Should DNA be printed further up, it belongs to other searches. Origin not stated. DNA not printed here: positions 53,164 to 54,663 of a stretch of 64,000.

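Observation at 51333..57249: Six-gene translationally coupled operon around a MoxR-like AAA+ ATPase and a VWA/HExxH protein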

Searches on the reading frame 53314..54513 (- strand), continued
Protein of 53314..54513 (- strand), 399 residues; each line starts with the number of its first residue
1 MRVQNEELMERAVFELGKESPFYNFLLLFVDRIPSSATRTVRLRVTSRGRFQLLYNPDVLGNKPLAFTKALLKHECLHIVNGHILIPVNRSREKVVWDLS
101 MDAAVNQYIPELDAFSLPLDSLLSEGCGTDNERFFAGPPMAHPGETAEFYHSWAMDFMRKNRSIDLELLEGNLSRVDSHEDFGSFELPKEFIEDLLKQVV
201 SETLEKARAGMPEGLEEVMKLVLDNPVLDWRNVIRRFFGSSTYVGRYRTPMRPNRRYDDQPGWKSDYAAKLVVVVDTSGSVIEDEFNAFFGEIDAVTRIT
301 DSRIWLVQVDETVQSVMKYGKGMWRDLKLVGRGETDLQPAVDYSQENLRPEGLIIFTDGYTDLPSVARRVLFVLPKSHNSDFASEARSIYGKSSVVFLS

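Call 29: find_related_loci(query=A4, collection=genome_contigs, flank=10000)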
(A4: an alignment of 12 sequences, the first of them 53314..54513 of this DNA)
Query A4 (399 aa) in genome_contigs; peptide patterns used: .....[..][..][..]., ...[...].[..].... (x = any residue, [..] = any of these).
100 stretches matched a pattern; 53 encode a relative of the query (tblastn E <= 1e-3); 51 distinct loci.
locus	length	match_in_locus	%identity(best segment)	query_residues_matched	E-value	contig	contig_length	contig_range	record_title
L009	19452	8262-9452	82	2-398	0e+0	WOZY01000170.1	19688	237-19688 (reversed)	MAG: Mesotoga sp. isolate WOFB36 NODE_1064_length_19688_cov_5.045892, whole genome shotgun sequence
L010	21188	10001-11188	80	3-398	0e+0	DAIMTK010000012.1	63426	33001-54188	MAG TPA_asm: Kosmotogaceae bacterium isolate CTOTU29484 NODE_342_length_63426_cov_42.021603, whole genome shotgun sequen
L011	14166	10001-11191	66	2-398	0e+0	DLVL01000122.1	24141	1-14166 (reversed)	MAG TPA_asm: Kosmotogaceae bacterium isolate UBA9910 contig_2203, whole genome shotgun sequence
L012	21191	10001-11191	66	2-398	0e+0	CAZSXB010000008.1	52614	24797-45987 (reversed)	MAG TPA_asm: uncultured Thermotogaceae bacterium isolate SRP241326_co1_345 genome assembly, contig: NODE_1067_length_526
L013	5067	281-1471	65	2-398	0e+0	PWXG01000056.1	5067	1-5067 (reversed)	MAG: Thermotogales bacterium isolate CSSed11_83 CS-Sed11-C37583, whole genome shotgun sequence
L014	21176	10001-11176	65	7-398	0e+0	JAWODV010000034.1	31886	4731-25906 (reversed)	MAG: Kosmotogaceae bacterium isolate BLK5-2.bin.62 k191_2080220, whole genome shotgun sequence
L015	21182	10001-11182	64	5-398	0e+0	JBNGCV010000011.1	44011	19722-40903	MAG: Kosmotogaceae bacterium isolate E05-009 bin5.fa-11, whole genome shotgun sequence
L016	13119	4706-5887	64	5-398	0e+0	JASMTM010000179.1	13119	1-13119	MAG: Petrotogales bacterium isolate GSC-VFA-60_REP10 CoA_60C_k149_28843, whole genome shotgun sequence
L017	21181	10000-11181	64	5-398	0e+0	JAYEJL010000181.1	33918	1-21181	MAG: Thermotogota bacterium isolate MAG164 MAG164_181, whole genome shotgun sequence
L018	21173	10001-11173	65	9-399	0e+0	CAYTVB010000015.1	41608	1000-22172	MAG TPA_asm: uncultured Thermotogaceae bacterium isolate SRP141376_co2_366 genome assembly, contig: NODE_2153_length_416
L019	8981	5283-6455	65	8-398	0e+0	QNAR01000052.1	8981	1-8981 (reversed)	MAG: Thermotogae bacterium isolate B22_G6 B22_Guay6_scaffold_06754, whole genome shotgun sequence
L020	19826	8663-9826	57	9-396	2e-166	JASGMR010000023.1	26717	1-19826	MAG: Kosmotogales bacterium isolate DJKA126_ANT-KO_bin.29 scaffold_655, whole genome shotgun sequence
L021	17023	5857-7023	57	11-399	2e-159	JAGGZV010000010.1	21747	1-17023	MAG: Thermotogae bacterium isolate AUK213 PB_MBMC_167_c_000000000082, whole genome shotgun sequence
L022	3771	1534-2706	57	9-399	2e-165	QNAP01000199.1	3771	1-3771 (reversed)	MAG: Thermotogae bacterium isolate B41_G15 B41_Guay15_scaffold_13391, whole genome shotgun sequence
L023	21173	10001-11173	51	6-398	9e-149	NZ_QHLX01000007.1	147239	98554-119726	Marinitoga lauensis strain LG1 unitig_8_quiver, whole genome shotgun sequence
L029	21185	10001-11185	46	5-399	3e-123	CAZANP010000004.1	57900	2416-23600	MAG TPA_asm: uncultured Thermotoga sp. isolate binchicken_co19_499 genome assembly, contig: NODE_519_length_57900_cov_11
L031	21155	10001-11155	48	9-399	7e-121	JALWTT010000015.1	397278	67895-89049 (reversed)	MAG: Thermotogaceae bacterium isolate M2_metabat2_scaf2bin.213 M2_NODE_6_length_397278_cov_5.363695, whole genome shotgu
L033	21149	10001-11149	47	9-398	1e-118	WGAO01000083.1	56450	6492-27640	MAG: Thermotogaceae bacterium isolate S143_61_esom k151_365702, whole genome shotgun sequence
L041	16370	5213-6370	46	8-398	2e-113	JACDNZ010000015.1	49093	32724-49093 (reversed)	MAG: Thermosipho sp. (in: Bacteria) isolate GB_MAG8_064 c_000000000550, whole genome shotgun sequence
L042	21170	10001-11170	46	8-398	2e-113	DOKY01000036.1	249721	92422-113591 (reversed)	MAG TPA_asm: Pseudothermotoga sp. isolate UBA12540 contig_2, whole genome shotgun sequence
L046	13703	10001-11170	44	4-398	1e-110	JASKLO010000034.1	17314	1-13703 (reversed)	MAG: Thermosipho sp. (in: thermotogales) isolate DJKA76_ANT21_bin.24 scaffold_389, whole genome shotgun sequence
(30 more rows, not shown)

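Call 45: find_encoding_contigs(protein=P0117, flank=7000, max_places=2)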
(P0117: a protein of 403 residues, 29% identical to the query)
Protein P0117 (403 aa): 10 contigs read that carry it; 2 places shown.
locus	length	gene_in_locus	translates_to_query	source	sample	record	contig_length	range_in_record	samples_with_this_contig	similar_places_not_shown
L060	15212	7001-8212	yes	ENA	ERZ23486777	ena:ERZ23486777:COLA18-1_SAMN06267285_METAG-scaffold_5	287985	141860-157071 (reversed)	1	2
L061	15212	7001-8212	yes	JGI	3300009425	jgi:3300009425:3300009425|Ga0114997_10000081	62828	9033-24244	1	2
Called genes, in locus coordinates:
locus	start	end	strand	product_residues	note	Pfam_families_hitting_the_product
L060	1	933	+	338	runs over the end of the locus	PF00709:Adenylsucc_synt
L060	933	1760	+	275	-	PF02272:DHHA1 (weak)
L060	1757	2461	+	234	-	PF02985:HEAT (faint)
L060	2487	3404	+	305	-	-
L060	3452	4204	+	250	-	-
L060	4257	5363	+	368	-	PF00478:IMPDH, PF01070:FMN_dh, PF01645:Glu_synthase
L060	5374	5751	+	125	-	-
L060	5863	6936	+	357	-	PF00004:AAA (weak), PF07728:AAA_5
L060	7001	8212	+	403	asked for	PF13203:DUF2201_N, PF09967:DUF2201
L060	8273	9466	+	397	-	PF00675:Peptidase_M16, PF05193:Peptidase_M16_C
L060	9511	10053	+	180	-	PF01327:Pep_deformylase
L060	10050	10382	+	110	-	-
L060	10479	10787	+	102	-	-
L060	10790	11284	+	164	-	PF00011:HSP20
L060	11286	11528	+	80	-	PF13083:KH_KhpA-B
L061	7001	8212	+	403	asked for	PF13203:DUF2201_N, PF09967:DUF2201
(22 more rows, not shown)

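Call 46: find_encoding_contigs(protein=P0123, flank=7000, max_places=2)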
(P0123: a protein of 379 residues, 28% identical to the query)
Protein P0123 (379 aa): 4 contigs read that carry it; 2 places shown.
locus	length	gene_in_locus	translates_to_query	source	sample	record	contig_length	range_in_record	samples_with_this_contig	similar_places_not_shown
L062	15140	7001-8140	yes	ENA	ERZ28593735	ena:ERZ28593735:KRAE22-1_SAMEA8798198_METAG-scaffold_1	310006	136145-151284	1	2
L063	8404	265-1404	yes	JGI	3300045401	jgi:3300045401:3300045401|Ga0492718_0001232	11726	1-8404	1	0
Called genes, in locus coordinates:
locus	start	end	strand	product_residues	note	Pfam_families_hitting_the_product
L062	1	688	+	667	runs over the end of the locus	-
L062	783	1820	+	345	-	PF00709:Adenylsucc_synt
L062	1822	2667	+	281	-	-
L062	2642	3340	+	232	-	-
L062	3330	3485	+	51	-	-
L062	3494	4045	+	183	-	-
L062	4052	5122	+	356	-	PF00478:IMPDH, PF01645:Glu_synthase (faint), PF01070:FMN_dh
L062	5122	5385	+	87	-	-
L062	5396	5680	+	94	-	-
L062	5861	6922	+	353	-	PF07728:AAA_5 (weak)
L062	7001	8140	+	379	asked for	PF13203:DUF2201_N, PF09967:DUF2201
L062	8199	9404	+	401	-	PF00675:Peptidase_M16, PF05193:Peptidase_M16_C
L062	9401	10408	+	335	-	PF02511:Thy1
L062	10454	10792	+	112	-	PF07098:DUF1360 (weak)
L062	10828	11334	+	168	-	PF00011:HSP20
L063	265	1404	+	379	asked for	PF13203:DUF2201_N, PF09967:DUF2201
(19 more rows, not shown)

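Call 49: search_protein_families(library=phrogs, proteins=[window:53314-54513:-], max_evalue=0.001)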
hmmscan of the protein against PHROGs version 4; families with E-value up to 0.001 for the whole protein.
window:53314-54513:- (399 aa): 2 families
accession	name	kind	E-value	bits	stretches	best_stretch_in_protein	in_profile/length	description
phrog_1314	-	DNA, RNA and nucleotide metabolism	6.8e-44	151.5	1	3-377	9-377/394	HNH endonuclease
phrog_30358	-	unknown function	9.6e-08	33.2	1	214-361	18-167/204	-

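Call 50: search_dna_similar(query=window:53314-54513:-, collection=phages, mode=protein, max_rows=25)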
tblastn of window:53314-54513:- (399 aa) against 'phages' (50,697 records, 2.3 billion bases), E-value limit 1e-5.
Records with a match: 156; places in all: 156; records where one place covers at least 80% of the query: 79.
Best place of each record, by identity: <60% 156.
By first word of the organism name: Vibrio 49; Pseudomonas 20; Klebsiella 16; Escherichia 15; Bacillus 10; Stenotrophomonas 6; Alteromonas 6; Salmonella 6; Acinetobacter 5; Rhizobium 4; and 12 more.
By host as written in the record: - 43; Vibrio splendidus 8; Pseudomonas aeruginosa 7; Stenotrophomonas maltophilia 6; Klebsiella pneumoniae 6; Pseudomonas aeruginosa PAO1 5; Escherichia coli 5; Alteromonas macleodii str. 'Balearic Sea AD45' 5; and 46 more.
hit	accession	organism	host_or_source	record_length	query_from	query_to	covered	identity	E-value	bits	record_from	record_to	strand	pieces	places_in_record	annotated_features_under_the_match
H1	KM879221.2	Delftia phage RG-2014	Delftia tsuruhatensis ARB-1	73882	7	363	89%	25.1%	1e-8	63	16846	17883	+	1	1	hypothetical protein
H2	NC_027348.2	Delftia phage RG-2014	Delftia tsuruhatensis ARB-1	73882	7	363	89%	25.1%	1e-8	63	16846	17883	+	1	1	HNH endonuclease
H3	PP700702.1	Erwinia phage MIF8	Erwinia sp. TAC1.XII.93.8 (de Vries et ...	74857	22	374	88%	25.0%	3e-13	78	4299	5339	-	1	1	hypothetical protein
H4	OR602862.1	Moorella phage MTATph1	Moorella thermoacetica DSM 103132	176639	91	399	77%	28.0%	2e-23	108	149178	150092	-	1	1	HNH endonuclease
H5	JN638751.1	Bacillus phage G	Bacillus megaterium str. ATCC 43725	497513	1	361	90%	23.9%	6e-8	61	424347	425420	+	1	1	576: gp576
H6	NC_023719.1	Bacillus phage G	Bacillus megaterium str. ATCC 43725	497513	1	361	90%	23.9%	6e-8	61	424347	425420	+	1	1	576: HNH endonuclease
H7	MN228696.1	Sinorhizobium phage ort11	Sinorhizobium meliloti Ort11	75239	7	362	89%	24.2%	2e-7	59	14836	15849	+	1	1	putative metallopeptidase domain protein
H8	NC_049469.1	Sinorhizobium phage ort11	Sinorhizobium meliloti Ort11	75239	7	362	89%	24.2%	2e-7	59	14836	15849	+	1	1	HNH endonuclease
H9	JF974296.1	Pseudoalteromonas phage pYD6-A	Pseudoalteromonas sp. YD6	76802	1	358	90%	23.7%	3e-10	68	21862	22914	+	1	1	hypothetical protein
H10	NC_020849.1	Pseudoalteromonas phage pYD6-A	Pseudoalteromonas sp. YD6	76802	1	358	90%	23.7%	3e-10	68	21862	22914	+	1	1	HNH endonuclease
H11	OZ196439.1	Vibrio phage K479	Seawater and oysters mix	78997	33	363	83%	25.7%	2e-12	75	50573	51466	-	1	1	HNH endonuclease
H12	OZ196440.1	Vibrio phage K481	Seawater and oysters mix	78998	33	363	83%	25.7%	2e-12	75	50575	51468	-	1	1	HNH endonuclease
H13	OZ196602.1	Vibrio phage K480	Seawater and oysters mix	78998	33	363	83%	25.7%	2e-12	75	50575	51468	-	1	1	HNH endonuclease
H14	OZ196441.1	Vibrio phage K477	Seawater and oysters mix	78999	33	363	83%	25.7%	2e-12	75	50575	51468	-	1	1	HNH endonuclease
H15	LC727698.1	Pseudomonas phage sp. 30-3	Pseudomonas aeruginosa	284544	6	358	88%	24.0%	1e-7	60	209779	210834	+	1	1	hydrolase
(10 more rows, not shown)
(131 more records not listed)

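Call 51: get_annotated_region(hit=H7, flank=4000)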
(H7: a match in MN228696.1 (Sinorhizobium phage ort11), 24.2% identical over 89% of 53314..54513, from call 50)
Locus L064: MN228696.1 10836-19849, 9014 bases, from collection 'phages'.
description: Sinorhizobium phage ort11, complete genome.
organism: Sinorhizobium phage ort11 (NCBI taxid 2599764)
taxonomy: Viruses; Duplodnaviria; Heunggongvirae; Uroviricota; Caudoviricetes; Schitoviridae; Huelvavirus; Huelvavirus ort11
host: Sinorhizobium meliloti Ort11; source: Medicago marina-rhizosphere soil sample from Odiel river marshes; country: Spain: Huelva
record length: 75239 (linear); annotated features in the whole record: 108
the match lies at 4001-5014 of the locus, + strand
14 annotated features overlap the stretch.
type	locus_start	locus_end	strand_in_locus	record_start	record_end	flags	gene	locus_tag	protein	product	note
CDS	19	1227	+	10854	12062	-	-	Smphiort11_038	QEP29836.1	RNA polymerase 2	similar to Ea92_23 [Erwinia phage Ea9_2 ] and RNAP2 [Escherichia phage N4]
CDS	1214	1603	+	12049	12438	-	-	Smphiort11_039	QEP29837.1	hypothetical protein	similar to AWN06243 [Erwinia phage phiEaP-8 ]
CDS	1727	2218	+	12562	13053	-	-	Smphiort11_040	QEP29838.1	kappa-carrageenase precursor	similar to ADP65_00018 [Achromobacter phage phiAxp-3 ]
CDS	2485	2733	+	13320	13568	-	-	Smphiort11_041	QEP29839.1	hypothetical protein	-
CDS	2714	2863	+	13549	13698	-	-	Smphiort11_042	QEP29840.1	hypothetical protein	-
CDS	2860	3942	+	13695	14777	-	-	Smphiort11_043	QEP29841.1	hypothetical protein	similar to gp24 [Escherichia phage N4 ]; conserved domain P-loop_NTPase [cI21455]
CDS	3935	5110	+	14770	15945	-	-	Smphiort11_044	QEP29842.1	putative metallopeptidase domain protein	similar to AWN06243 [Erwinia phage phiEaP-8 ]; putative metallopeptidase domain and DUF2201[pfam09967], VWA-like domain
CDS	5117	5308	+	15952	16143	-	-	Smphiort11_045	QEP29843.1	hypothetical protein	-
CDS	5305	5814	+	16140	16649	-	-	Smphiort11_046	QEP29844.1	putative dCTP deaminase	similar to dCTP deaminase [Dinoroseobacter phage DS-1410Ws-06] and dCTP deaminase [Escherichia phage N4]; ...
CDS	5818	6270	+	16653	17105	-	-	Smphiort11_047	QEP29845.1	hypothetical protein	similar to ADP65_00030 [Achromobacter phage phiAxp-3]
CDS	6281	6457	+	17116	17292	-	-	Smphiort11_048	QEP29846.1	hypothetical protein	-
CDS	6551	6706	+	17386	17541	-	-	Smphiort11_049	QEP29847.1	hypothetical protein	-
CDS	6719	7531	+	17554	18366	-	-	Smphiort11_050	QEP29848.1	thymidylate synthase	similar to thymidylate sintase [Bacteroides phage B40-8], pfam 00303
CDS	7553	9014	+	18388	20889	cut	-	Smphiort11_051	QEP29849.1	rIIA lysis inhibitor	similar to rIIA_lysis inhibitor [Pseudomonas phage inbricus] and gp33 [Escherichia phage N4]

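Call 52: get_annotated_region(hit=H4, flank=4000)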
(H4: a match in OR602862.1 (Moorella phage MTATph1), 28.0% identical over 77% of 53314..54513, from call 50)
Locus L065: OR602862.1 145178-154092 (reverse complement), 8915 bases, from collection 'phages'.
description: Moorella phage MTATph1, complete genome.
organism: Moorella phage MTATph1 (NCBI taxid 3090776)
taxonomy: Viruses; Duplodnaviria; Heunggongvirae; Uroviricota; Caudoviricetes
host: Moorella thermoacetica DSM 103132; source: -; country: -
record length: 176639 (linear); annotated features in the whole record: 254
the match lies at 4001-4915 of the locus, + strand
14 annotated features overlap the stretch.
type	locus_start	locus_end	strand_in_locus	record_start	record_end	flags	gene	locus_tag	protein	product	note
CDS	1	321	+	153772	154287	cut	-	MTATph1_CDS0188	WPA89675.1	peptidase HslV family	-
CDS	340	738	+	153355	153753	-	-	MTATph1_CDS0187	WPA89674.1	hypothetical protein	-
CDS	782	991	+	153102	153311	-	-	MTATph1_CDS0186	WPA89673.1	hypothetical protein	-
CDS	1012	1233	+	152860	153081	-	-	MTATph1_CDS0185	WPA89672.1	hypothetical protein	-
CDS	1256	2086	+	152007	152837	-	-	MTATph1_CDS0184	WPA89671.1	hypothetical protein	-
CDS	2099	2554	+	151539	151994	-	-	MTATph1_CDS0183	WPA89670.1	hypothetical protein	-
CDS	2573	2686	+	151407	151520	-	-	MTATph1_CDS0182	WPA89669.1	hypothetical protein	-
CDS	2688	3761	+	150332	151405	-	-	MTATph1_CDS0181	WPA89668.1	ATPase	-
CDS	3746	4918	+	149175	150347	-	-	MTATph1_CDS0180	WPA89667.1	HNH endonuclease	-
CDS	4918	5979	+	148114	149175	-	-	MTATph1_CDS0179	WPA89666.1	hypothetical protein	-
CDS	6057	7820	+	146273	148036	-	-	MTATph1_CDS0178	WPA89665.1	DNA helicase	-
CDS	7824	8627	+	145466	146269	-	-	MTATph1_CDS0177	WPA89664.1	hypothetical protein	-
CDS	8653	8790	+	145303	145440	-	-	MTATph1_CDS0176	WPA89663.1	hypothetical protein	-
CDS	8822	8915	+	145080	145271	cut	-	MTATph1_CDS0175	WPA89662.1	hypothetical protein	-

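Call 57: search_protein_families(library=pfam, proteins=[L031:11946-12530:+, L031:12511-14016:+, L031:14001-14993:+, L031:15043-15477:+, L031:15479-16549:+, L031:16546-18297:+], max_evalue=0.01)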
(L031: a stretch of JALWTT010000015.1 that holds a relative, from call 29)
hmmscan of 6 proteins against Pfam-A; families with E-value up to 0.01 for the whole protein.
L031:11946-12530:+ (194 aa): 1 family
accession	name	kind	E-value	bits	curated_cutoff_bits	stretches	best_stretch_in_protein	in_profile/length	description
PF02517.21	Rce1-like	-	3.4e-22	79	22.4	1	98-185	3-93/93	Type II CAAX prenyl endopeptidase Rce1-like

L031:12511-14016:+ (501 aa): 6 families
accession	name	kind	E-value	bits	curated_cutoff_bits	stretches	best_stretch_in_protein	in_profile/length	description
PF01553.26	Acyltransferase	-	5.8e-11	42.8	23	1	192-312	2-131/132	Acyltransferase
PF04191.18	PEMT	-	2.7e-07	31.4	25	1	79-146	35-102/105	Phospholipid methyltransferase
PF06966.17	DUF1295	-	0.00033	20.6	20.4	1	24-155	99-234/235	Protein of unknown function (DUF1295)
PF17283.8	Zn_ribbon_SprT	-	0.00052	20.4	28.1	1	367-394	2-31/38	SprT-like zinc ribbon domain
PF04140.19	ICMT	-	0.0023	18.7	24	1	82-139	31-89/95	Isoprenylcysteine carboxyl methyltransferase (ICMT) family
PF19133.5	DUF5816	-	0.0089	16.7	26.9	0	359-399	24-63/72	Family of unknown function (DUF5816)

L031:14001-14993:+ (330 aa): 3 families
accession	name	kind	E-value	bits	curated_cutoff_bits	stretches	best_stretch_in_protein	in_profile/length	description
PF02390.23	Methyltransf_4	-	3.5e-37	128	24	1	50-211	4-171/173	Putative methyltransferase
PF24675.1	NpmA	-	0.00013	21.8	60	1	44-173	20-148/214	16S rRNA (adenine(1408)-N(1))-methyltransferase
PF13649.12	Methyltransf_25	-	0.00049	21.2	27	1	53-127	3-73/97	Methyltransferase domain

L031:15043-15477:+ (144 aa): 0 families

L031:15479-16549:+ (356 aa): 2 families
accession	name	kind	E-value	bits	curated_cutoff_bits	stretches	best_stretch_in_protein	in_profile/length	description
PF02350.25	Epimerase_2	-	4.9e-114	381.2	30.6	1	25-349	6-346/347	UDP-N-acetylglucosamine 2-epimerase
PF01172.24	SBDS_N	-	0.0098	16.2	24.6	0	313-353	39-78/88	Shwachman-Bodian-Diamond syndrome (SBDS) N-terminal domain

L031:16546-18297:+ (583 aa): 3 families
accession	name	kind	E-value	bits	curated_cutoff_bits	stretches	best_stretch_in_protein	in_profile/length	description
PF00587.30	tRNA-synt_2b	-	5.3e-33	115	29.3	1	100-461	2-179/179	tRNA synthetase class II core domain (G, H, P, S and T)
PF04073.20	tRNA_edit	-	8.2e-29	100.6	25.5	1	262-377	1-118/123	Aminoacyl-tRNA editing domain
PF03129.25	HGTP_anticodon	-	4.8e-19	68.7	21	1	477-568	1-93/94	Anticodon binding domain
